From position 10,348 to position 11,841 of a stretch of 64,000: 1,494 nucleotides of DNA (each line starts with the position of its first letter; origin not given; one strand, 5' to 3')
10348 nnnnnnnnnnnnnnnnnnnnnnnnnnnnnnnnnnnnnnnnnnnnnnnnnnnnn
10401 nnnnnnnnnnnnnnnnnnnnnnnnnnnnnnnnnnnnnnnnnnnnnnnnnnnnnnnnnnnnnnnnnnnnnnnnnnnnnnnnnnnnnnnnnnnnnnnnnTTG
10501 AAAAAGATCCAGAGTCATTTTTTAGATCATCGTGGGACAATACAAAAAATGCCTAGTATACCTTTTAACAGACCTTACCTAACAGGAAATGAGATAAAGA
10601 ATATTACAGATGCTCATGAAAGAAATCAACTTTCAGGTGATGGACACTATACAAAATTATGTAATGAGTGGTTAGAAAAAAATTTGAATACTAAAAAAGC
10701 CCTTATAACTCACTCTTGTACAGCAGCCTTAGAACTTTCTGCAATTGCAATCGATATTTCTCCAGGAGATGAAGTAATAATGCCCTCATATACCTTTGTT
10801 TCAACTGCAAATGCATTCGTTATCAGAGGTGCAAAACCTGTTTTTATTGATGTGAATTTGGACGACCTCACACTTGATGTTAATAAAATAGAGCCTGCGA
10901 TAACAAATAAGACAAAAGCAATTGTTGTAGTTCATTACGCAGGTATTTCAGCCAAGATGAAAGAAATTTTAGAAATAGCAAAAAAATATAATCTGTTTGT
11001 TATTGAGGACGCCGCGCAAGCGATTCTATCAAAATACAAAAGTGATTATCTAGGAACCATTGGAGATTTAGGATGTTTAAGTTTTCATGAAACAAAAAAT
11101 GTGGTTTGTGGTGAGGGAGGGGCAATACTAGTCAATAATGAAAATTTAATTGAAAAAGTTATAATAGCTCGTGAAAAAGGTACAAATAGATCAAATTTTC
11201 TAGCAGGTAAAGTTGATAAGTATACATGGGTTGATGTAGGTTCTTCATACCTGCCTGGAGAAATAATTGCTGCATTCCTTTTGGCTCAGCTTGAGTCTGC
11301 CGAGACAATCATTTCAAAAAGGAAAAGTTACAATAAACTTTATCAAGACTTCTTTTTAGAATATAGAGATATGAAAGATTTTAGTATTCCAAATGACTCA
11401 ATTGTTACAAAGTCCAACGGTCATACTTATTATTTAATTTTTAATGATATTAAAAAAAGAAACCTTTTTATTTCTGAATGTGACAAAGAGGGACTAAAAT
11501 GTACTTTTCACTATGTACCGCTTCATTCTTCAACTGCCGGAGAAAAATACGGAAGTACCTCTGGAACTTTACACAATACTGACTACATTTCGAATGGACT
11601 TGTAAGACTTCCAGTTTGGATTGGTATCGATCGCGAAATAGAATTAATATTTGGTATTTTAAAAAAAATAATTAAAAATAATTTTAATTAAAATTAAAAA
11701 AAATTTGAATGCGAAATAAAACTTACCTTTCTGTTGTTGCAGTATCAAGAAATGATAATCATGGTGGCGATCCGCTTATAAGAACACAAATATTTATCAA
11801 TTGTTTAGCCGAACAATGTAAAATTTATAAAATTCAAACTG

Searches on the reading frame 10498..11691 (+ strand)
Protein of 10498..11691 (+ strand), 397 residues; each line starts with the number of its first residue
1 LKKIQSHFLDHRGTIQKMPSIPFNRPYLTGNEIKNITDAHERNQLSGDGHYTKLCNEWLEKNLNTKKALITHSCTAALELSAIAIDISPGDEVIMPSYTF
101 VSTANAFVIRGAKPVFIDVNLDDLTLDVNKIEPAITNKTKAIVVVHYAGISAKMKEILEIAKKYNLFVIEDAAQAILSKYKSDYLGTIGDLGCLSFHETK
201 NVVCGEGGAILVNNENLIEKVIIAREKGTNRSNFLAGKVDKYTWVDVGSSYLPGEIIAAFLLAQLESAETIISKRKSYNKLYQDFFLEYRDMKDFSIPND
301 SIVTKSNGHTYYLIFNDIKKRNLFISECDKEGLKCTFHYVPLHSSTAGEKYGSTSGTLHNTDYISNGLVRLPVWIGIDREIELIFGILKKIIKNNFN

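Call 79: search_protein_families(library=pfam, proteins=[window:10498-11691:+], max_evalue=0.001)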
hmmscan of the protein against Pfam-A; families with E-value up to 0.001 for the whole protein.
window:10498-11691:+ (397 aa): 5 families
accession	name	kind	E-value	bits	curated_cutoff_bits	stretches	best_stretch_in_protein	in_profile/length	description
PF01041.23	DegT_DnrJ_EryC1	-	1.1e-79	268.7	19.8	1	29-380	4-350/360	DegT/DnrJ/EryC1/StrS aminotransferase family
PF00155.27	Aminotran_1_2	-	3.9e-11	43.2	19.7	1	57-173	53-187/361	Aminotransferase class I and II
PF00266.25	Aminotran_5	-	4.6e-07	29.6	21.5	1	65-178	61-182/371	Aminotransferase class-V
PF01053.26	Cys_Met_Meta_PP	-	1.4e-05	24.3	27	1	64-172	66-174/381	Cys/Met metabolism PLP-dependent enzyme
PF01212.27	Beta_elim_lyase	-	8e-05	22.5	27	1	47-221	30-219/288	Beta-eliminating lyase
